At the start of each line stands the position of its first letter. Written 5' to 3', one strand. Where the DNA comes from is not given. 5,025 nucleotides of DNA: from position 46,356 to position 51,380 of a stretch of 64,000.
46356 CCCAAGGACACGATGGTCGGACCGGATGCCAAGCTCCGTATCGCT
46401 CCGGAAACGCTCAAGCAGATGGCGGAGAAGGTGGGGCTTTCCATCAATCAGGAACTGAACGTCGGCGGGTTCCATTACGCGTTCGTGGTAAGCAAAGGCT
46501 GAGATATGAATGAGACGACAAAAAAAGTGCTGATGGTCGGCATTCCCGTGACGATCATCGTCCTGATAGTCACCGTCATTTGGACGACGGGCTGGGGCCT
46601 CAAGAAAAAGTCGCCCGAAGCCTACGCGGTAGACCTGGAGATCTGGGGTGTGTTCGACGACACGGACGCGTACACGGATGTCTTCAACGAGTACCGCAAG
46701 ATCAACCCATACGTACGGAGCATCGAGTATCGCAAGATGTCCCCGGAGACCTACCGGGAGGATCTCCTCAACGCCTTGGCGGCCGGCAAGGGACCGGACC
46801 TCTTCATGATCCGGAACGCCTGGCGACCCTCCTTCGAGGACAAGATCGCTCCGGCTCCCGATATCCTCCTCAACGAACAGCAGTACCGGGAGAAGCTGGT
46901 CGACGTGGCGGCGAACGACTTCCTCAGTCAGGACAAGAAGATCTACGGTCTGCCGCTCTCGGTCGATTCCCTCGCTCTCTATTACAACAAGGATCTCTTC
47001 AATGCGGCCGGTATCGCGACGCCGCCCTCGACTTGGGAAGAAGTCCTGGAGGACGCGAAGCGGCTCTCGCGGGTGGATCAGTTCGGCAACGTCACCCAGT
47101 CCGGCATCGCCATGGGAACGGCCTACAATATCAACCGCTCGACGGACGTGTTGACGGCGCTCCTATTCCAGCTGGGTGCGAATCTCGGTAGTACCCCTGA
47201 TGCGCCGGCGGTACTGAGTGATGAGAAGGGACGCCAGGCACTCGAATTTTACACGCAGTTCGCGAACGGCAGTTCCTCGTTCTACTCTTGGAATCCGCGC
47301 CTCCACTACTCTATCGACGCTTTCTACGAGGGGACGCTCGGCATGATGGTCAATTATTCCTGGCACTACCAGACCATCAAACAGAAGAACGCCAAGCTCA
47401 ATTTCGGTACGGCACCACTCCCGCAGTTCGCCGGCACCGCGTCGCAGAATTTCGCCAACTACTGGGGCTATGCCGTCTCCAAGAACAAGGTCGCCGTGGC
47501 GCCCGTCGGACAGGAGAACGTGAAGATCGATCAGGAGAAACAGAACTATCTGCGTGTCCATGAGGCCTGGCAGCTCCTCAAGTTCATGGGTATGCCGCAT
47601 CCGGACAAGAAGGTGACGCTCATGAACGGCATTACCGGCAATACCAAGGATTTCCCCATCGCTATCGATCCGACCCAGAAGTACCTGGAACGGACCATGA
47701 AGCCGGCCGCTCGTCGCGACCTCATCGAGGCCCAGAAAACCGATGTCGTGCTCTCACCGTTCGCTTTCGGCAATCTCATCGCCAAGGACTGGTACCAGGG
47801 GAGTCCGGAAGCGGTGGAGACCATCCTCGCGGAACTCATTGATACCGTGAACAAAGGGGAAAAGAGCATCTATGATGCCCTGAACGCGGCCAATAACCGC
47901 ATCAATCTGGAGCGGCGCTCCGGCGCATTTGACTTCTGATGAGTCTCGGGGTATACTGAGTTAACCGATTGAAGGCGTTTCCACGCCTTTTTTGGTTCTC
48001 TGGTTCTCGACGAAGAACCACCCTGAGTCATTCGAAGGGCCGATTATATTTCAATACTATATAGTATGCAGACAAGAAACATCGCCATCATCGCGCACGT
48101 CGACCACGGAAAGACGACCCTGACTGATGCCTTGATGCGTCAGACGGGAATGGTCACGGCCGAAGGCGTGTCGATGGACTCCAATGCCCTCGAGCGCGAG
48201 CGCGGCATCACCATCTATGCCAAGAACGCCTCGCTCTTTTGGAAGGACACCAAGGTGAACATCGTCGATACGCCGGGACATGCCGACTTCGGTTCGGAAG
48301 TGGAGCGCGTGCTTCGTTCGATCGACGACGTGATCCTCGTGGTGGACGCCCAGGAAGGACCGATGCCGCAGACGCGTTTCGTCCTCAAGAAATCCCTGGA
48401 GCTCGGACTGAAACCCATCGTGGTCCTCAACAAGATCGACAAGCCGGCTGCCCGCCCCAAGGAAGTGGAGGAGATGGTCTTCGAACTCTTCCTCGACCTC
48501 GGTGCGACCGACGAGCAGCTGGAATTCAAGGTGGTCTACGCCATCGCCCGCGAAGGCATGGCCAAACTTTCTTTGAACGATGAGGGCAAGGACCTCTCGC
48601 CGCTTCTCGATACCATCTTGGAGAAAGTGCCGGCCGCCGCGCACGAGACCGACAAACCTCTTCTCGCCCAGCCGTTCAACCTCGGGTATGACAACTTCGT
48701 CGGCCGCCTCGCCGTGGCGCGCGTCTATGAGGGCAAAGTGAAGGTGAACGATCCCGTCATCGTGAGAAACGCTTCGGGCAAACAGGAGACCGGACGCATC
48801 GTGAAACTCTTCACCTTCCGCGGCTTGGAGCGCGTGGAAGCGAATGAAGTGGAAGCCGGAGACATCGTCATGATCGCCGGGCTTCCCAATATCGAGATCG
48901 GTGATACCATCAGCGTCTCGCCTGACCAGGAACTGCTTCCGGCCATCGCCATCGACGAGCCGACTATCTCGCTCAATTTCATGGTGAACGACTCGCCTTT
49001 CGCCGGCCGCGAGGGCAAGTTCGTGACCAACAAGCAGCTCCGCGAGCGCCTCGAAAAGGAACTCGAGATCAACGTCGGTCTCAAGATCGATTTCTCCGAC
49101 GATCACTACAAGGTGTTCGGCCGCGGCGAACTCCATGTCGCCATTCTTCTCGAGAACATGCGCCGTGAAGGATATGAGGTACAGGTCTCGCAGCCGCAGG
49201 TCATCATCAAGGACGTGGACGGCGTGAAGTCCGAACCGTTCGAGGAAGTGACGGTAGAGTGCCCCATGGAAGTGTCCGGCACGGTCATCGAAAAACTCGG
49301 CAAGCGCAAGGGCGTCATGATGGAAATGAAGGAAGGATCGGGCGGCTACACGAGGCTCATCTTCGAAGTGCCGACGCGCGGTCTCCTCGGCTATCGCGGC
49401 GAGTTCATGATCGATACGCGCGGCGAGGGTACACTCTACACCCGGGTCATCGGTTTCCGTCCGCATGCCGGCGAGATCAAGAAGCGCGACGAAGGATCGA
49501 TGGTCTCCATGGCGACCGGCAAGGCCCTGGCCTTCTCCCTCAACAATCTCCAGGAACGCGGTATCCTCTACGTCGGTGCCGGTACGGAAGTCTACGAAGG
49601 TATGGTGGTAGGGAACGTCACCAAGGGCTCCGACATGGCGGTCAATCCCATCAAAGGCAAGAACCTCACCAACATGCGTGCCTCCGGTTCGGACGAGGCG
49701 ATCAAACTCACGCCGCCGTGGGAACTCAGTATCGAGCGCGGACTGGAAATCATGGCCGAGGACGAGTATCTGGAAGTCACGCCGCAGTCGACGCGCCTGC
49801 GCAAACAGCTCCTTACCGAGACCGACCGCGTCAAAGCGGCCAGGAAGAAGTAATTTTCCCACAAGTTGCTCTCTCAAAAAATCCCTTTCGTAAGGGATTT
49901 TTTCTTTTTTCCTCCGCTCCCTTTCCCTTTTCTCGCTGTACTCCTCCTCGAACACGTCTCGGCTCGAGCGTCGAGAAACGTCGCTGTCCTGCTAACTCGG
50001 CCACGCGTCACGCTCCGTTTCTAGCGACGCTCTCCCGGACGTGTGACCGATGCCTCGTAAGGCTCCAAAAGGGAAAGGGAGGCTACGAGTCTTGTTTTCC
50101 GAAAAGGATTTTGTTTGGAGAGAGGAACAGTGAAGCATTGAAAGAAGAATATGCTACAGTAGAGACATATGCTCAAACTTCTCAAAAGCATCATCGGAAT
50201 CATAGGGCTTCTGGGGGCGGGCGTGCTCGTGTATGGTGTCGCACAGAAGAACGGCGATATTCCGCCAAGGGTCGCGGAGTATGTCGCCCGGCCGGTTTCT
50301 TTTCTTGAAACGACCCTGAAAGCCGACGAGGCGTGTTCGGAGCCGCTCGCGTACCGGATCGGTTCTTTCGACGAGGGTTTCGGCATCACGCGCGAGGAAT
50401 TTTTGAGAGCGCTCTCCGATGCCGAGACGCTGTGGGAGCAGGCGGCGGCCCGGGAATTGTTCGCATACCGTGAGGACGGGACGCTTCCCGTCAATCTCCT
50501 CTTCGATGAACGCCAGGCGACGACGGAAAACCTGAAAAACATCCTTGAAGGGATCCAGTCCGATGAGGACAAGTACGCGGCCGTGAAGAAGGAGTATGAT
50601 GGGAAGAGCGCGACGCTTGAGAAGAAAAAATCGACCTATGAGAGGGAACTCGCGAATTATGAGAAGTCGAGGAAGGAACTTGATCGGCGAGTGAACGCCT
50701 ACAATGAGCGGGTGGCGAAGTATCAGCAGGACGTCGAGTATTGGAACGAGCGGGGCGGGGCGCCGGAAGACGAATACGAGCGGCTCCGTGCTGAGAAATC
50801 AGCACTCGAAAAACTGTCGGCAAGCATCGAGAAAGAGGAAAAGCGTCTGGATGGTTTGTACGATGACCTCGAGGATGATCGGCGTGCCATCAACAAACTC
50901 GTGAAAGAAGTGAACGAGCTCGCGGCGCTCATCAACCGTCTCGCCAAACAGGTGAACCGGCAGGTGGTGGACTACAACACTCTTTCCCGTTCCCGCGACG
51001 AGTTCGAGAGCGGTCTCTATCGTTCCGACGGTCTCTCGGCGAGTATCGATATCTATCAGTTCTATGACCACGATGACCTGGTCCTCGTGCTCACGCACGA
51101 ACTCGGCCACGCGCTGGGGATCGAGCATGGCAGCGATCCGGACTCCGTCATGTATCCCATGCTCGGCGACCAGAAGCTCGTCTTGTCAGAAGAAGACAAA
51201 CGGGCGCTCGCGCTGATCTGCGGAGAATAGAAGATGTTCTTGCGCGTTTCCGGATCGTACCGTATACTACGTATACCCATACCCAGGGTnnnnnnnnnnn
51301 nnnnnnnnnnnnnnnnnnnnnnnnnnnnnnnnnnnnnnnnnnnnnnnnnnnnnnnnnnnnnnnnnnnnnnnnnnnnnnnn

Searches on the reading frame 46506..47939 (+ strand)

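Call 11: search_protein_families(library=pfam, proteins=[window:46506-47939:+], max_evalue=0.001)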
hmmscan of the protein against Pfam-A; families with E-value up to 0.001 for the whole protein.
window:46506-47939:+ (477 aa): 2 families
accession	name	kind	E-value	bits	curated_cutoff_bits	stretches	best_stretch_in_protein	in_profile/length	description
PF01547.30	SBP_bac_1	-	4.7e-24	86.4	26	1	72-330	25-289/307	Bacterial extracellular solute-binding protein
PF13416.11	SBP_bac_8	-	2.2e-22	80.6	27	1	72-329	13-233/279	Bacterial extracellular solute-binding protein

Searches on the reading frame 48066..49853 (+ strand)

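Call 11: search_protein_families(library=pfam, proteins=[window:48066-49853:+], max_evalue=0.001)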
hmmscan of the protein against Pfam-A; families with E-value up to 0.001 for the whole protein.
window:48066-49853:+ (595 aa): 8 families
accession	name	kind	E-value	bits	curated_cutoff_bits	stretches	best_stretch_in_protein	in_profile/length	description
PF00009.33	GTP_EFTU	-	7.6e-54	182.6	26.5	1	2-189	2-187/188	Elongation factor Tu GTP binding domain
PF21018.2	BipA_C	-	1.2e-40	138.2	23.8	1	476-584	1-109/110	TypA/BipA C-terminal domain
PF00679.30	EFG_C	-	5.3e-19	68.5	27.9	1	389-473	3-87/89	Elongation factor G C-terminus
PF03144.31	GTP_EFTU_D2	-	1.1e-14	55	30.3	1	213-282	1-72/73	Elongation factor Tu domain 2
PF22042.2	EF-G_D2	-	1.4e-10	41.5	27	1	205-284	8-83/84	Elongation factor G domain 2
PF01926.29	MMR_HSR1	-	6.5e-07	29.9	21.9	1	6-123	2-113/113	50S ribosome-binding GTPase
PF02421.24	FeoB_N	-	3.3e-05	23.9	27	1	46-163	31-145/156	Ferrous iron transport protein B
PF09439.16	SRPRB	-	0.00031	20.6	25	1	4-95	4-82/178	Signal recognition particle receptor beta subunit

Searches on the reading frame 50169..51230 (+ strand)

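Call 11: search_protein_families(library=pfam, proteins=[window:50169-51230:+], max_evalue=0.001)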
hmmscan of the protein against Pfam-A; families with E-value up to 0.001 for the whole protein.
window:50169-51230:+ (353 aa): 3 families
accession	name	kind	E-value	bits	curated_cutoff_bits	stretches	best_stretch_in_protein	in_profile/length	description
PF00413.30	Peptidase_M10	-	3.3e-11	43.8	24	1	300-347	104-154/159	Matrixin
PF17045.10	CEP63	-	0.00032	21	33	1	125-268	113-254/263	Centrosomal protein of 63 kDa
PF18595.6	Nuf2_DHR10-like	-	0.00033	21.1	28.4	0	206-276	31-101/117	Nuf2, DHR10-like domain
